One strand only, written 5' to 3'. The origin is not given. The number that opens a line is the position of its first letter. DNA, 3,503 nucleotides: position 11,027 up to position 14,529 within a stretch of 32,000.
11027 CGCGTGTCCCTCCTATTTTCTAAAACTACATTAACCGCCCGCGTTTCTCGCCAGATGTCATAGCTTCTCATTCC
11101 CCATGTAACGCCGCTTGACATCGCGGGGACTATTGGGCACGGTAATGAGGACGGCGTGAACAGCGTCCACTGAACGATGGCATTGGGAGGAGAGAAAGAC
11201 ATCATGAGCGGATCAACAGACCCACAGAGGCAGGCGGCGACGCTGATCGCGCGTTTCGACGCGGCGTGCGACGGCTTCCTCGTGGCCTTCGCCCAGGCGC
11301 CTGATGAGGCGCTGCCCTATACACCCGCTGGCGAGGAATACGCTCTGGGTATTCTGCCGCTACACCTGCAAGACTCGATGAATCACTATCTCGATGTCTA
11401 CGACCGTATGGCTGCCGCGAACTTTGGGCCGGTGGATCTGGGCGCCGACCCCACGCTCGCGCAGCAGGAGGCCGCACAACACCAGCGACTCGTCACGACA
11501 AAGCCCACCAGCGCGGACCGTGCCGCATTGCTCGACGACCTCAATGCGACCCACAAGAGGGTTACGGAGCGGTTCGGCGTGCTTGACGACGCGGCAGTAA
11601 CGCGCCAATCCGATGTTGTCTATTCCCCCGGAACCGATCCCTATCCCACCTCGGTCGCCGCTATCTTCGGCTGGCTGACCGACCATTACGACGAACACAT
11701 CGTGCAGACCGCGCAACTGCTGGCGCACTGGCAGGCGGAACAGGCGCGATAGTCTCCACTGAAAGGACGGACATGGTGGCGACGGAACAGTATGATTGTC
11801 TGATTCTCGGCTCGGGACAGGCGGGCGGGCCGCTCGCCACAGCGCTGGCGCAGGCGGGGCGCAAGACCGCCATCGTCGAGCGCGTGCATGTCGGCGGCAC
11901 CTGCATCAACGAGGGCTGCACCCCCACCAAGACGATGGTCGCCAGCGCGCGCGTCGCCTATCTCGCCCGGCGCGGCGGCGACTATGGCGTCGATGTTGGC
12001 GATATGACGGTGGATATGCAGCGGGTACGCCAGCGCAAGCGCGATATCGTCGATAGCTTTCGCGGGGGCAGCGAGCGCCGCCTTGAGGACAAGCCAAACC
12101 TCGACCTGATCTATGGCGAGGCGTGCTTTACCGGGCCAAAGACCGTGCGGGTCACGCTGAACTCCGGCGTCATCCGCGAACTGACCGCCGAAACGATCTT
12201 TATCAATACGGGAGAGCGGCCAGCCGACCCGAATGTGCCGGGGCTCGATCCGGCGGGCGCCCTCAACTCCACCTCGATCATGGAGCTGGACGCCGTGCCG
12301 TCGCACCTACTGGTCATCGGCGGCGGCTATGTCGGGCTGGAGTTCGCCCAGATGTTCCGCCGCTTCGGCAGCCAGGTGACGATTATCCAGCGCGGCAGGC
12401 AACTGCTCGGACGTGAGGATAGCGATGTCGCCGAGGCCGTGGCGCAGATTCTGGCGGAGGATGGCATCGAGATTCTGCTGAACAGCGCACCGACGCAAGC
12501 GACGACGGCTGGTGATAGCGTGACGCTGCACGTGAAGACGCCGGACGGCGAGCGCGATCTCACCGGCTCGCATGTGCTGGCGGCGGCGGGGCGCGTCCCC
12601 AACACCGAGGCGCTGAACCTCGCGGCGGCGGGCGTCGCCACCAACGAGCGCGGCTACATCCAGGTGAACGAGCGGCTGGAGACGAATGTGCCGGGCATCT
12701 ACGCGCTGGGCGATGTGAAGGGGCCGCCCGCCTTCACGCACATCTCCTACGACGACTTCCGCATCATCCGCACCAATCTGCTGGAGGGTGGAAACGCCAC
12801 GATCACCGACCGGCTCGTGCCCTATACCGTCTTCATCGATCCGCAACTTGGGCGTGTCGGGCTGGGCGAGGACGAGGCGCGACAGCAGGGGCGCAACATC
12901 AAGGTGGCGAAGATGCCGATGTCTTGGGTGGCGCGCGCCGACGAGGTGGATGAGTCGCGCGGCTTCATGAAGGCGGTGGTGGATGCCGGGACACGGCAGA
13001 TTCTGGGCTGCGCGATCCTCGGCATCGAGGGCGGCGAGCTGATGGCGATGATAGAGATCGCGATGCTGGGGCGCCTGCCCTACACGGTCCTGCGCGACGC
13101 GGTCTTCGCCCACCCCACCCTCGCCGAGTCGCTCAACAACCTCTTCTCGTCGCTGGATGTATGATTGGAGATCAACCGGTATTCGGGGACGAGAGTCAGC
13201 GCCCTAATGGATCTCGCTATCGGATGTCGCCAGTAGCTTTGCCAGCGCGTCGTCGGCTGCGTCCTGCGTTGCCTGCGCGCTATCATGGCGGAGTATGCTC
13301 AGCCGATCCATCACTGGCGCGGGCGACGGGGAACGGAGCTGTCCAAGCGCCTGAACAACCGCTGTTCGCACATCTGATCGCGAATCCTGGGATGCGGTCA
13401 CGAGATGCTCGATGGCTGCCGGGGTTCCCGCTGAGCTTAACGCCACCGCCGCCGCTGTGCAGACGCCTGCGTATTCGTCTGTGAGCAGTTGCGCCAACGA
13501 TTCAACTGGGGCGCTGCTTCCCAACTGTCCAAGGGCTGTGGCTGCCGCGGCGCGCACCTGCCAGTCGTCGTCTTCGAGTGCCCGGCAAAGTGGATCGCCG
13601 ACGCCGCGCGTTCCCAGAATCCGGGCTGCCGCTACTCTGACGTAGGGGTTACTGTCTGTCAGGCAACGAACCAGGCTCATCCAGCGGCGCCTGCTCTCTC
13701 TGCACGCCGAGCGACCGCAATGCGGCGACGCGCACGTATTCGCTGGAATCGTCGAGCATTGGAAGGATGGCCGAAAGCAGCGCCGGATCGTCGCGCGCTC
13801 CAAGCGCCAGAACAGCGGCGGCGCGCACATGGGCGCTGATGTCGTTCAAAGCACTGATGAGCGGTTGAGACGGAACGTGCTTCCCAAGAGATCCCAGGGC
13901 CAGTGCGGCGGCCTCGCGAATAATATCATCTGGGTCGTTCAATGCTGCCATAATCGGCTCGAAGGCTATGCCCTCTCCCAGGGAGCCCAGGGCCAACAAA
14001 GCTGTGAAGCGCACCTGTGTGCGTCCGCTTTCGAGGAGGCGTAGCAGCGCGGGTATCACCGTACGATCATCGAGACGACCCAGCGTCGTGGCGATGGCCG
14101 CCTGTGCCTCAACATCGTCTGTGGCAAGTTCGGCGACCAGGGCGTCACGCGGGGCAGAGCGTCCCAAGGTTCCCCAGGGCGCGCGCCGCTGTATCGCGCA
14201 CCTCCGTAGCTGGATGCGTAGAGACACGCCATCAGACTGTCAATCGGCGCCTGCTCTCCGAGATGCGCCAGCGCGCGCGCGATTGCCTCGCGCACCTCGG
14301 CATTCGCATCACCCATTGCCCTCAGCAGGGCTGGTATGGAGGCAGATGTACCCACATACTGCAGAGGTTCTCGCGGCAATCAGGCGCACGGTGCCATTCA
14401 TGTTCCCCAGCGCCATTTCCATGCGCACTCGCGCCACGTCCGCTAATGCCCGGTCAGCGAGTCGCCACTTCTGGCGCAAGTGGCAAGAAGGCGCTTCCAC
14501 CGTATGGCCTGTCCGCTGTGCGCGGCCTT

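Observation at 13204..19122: Translationally coupled Ser/Thr-kinase-TPR and 2TM-NACHT-HEAT gene pair: candidate undescribed STAND signalling or defence module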

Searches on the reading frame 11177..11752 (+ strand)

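Call 32: search_protein_families(library=pfam, proteins=[window:11177-11752:+], max_evalue=0.0001)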
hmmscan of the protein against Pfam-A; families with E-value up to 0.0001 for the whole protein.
window:11177-11752:+ (191 aa): 0 families

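Call 76: search_protein_families(library=pfam, proteins=[window:11177-11752:+], max_evalue=0.001)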
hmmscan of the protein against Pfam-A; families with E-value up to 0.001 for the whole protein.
window:11177-11752:+ (191 aa): 1 family
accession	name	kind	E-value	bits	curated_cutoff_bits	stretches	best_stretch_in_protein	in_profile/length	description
PF12867.12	DinB_2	-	0.0003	21.7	24.8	0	27-175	2-125/128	DinB superfamily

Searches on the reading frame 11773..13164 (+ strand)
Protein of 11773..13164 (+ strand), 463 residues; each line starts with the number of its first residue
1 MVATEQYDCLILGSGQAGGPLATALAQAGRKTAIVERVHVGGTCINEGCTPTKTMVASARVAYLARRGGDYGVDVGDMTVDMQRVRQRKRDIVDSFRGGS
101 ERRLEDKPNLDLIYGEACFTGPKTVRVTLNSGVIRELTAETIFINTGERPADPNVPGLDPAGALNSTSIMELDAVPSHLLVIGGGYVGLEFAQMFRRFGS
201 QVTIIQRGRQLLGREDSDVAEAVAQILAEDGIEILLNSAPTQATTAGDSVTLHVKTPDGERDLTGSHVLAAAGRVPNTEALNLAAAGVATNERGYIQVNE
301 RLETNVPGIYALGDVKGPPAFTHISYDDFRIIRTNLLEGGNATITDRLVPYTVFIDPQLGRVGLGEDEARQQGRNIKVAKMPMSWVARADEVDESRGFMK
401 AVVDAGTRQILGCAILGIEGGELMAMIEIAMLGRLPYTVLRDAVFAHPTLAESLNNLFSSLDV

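Call 18: list_cluster_members(proteins=[P0121, P0001, window:11773-13164:+, window:7655-9460:-, window:13204-13830:-, window:13649-14227:-, window:14443-14865:-])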
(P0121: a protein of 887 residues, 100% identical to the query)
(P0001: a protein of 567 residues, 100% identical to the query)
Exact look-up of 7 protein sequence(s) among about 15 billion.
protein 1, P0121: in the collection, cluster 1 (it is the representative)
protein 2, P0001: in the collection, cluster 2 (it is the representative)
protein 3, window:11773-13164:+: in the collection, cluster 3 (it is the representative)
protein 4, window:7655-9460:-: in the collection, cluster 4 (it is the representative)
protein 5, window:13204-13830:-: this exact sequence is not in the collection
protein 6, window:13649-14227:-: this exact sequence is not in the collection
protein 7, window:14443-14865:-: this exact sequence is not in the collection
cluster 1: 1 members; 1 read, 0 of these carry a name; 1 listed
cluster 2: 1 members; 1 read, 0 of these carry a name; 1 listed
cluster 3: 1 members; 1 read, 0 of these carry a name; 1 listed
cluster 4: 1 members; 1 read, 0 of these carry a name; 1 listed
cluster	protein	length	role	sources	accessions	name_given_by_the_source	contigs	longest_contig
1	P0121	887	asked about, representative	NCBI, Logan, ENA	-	-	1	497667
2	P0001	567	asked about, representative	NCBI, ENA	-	-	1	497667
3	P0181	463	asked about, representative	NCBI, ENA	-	-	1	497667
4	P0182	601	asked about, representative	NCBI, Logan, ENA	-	-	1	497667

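Call 32: search_protein_families(library=pfam, proteins=[window:11773-13164:+], max_evalue=0.0001)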
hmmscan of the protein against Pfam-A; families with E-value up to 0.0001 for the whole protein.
window:11773-13164:+ (463 aa): 8 families
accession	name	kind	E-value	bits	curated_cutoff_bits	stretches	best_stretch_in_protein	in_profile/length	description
PF07992.20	Pyr_redox_2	-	1.5e-63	215.4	26.1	1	7-323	1-285/291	Pyridine nucleotide-disulphide oxidoreductase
PF02852.28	Pyr_redox_dim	-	4.9e-25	88.3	25.3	1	349-456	1-108/110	Pyridine nucleotide-disulphide oxidoreductase, dimerisation domain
PF00070.33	Pyr_redox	-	2.4e-23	82.9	22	1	178-252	1-79/82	Pyridine nucleotide-disulphide oxidoreductase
PF13738.12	Pyr_redox_3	-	1.5e-14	54.4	30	1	136-313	122-305/305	Pyridine nucleotide-disulphide oxidoreductase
PF12831.13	FAD_oxidored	-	8.9e-06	25.7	27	0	8-55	1-49/416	FAD dependent oxidoreductase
PF01134.28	GIDA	-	9.3e-06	25.4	22.1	0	8-67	1-58/391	Glucose inhibited division protein A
PF13450.12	NAD_binding_8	-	4.3e-05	24.1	21.9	0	181-218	1-38/68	NAD(P)-binding Rossmann-like domain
PF01494.25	FAD_binding_3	-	7.7e-05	22.5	22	0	7-38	2-33/349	FAD binding domain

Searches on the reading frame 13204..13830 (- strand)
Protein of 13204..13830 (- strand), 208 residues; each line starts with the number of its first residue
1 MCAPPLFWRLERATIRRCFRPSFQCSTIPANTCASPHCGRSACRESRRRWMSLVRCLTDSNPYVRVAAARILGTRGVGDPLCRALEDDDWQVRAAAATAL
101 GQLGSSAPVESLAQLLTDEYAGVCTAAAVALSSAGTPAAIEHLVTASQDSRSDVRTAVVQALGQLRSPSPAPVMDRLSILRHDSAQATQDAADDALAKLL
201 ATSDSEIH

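Call 5: search_protein_families(library=pfam, proteins=[window:13204-13830:-], max_evalue=0.01)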
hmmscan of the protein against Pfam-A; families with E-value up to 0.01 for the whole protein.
window:13204-13830:- (208 aa): 9 families
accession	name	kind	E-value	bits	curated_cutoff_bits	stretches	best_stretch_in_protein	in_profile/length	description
PF13646.12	HEAT_2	-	1.3e-36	125.1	27.7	3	79-163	2-88/88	HEAT repeats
PF02985.28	HEAT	-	4.1e-18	64.2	23.5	2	80-105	4-29/31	HEAT repeat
PF13513.12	HEAT_EZ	-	3.7e-11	43.7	27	1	137-165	27-55/55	HEAT-like repeat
PF03130.22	HEAT_PBS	-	1.2e-08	35.1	20.9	0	92-117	1-26/27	PBS lyase HEAT-like repeat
PF12717.13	Cnd1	-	8.6e-08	32.8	26.4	1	79-137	24-88/162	non-SMC mitotic condensation complex subunit 1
PF00514.29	Arm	-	9.7e-07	29.1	20.6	0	110-132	15-37/41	Armadillo/beta-catenin-like repeat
PF25786.1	HEAT_GCN1_C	-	4.3e-05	24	27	0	83-186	34-115/151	GCN1-like, C-terminal HEAT repeats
PF24714.1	TOR1L1_N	-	9.8e-05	22.3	43.3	0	81-106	216-241/281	TORTIFOLIA1 N-terminal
PF21581.3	SCD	-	0.0047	17.7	27.5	0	143-166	35-58/75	Stromalin conservative domain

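Call 6: search_protein_families(library=padloc, proteins=[window:13204-13830:-], max_evalue=0.01)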
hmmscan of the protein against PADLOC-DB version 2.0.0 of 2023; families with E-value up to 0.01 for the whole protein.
window:13204-13830:- (208 aa): 3 families
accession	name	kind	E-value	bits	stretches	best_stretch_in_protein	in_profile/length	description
PDLC02919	HEAT-ARM_XIII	-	8.1e-09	31.4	1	53-199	766-909/1972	-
PDLC01150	HEAT_CxxC_PDDEXK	-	0.0032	14.8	0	127-192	12-79/288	HEAT_CxxC_PD-DEXK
PDLC02973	WGR_XIII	-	0.0084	12.6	0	81-158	133-212/973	-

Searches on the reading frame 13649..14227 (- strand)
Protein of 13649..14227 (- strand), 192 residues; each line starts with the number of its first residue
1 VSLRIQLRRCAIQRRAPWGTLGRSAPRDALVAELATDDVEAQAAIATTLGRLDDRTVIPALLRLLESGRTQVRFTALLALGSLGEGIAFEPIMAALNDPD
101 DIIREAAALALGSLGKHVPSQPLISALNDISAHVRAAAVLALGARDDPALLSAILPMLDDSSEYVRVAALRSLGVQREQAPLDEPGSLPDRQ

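Call 5: search_protein_families(library=pfam, proteins=[window:13649-14227:-], max_evalue=0.01)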
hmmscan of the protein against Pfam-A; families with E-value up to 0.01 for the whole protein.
window:13649-14227:- (192 aa): 7 families
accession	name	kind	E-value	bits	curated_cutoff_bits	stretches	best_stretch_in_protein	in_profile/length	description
PF13646.12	HEAT_2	-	8.7e-30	103.3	27.7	3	28-112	2-88/88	HEAT repeats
PF02985.28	HEAT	-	4.1e-20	70.4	23.5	3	90-117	3-30/31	HEAT repeat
PF13513.12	HEAT_EZ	-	6.5e-12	46.1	27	0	90-114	31-55/55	HEAT-like repeat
PF03130.22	HEAT_PBS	-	7.8e-11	41.8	20.9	0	72-98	1-27/27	PBS lyase HEAT-like repeat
PF00514.29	Arm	-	7.6e-08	32.6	20.6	1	57-83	13-39/41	Armadillo/beta-catenin-like repeat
PF01602.26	Adaptin_N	-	0.00039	19.5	37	0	72-144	95-177/524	Adaptin N terminal region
PF12717.13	Cnd1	-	0.00066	20.2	26.4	0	89-114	23-48/162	non-SMC mitotic condensation complex subunit 1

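Call 6: search_protein_families(library=padloc, proteins=[window:13649-14227:-], max_evalue=0.01)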
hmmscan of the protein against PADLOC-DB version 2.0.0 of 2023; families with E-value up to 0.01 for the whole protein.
window:13649-14227:- (192 aa): 4 families
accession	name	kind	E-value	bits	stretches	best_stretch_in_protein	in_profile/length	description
PDLC02919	HEAT-ARM_XIII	-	6e-10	35.2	2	46-121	568-642/1972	-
PDLC03925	OloA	-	2.5e-06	25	1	34-121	144-240/596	-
PDLC02973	WGR_XIII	-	7.2e-05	19.4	1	46-129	118-203/973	-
PDLC01150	HEAT_CxxC_PDDEXK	-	0.00082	16.7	0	44-132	11-101/288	HEAT_CxxC_PD-DEXK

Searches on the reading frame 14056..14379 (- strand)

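Call 5: search_protein_families(library=pfam, proteins=[window:14056-14379:-], max_evalue=0.01)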
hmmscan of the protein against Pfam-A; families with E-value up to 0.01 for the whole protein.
window:14056-14379:- (107 aa): 6 families
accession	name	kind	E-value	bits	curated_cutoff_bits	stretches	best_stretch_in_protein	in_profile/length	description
PF13646.12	HEAT_2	-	6e-09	36.5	27.7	1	6-63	24-81/88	HEAT repeats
PF02985.28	HEAT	-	2.4e-05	24.6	23.5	1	15-43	2-30/31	HEAT repeat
PF03130.22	HEAT_PBS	-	0.0004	21.1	20.9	0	29-53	1-25/27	PBS lyase HEAT-like repeat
PF13513.12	HEAT_EZ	-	0.0049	17.8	27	1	15-40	30-55/55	HEAT-like repeat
PF02912.23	Phe_tRNA-synt_N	-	0.0077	16.6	22.3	0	7-37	12-42/69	Aminoacyl tRNA synthetase class II, N-terminal domain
PF00514.29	Arm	-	0.0081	16.6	20.6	0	8-40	7-39/41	Armadillo/beta-catenin-like repeat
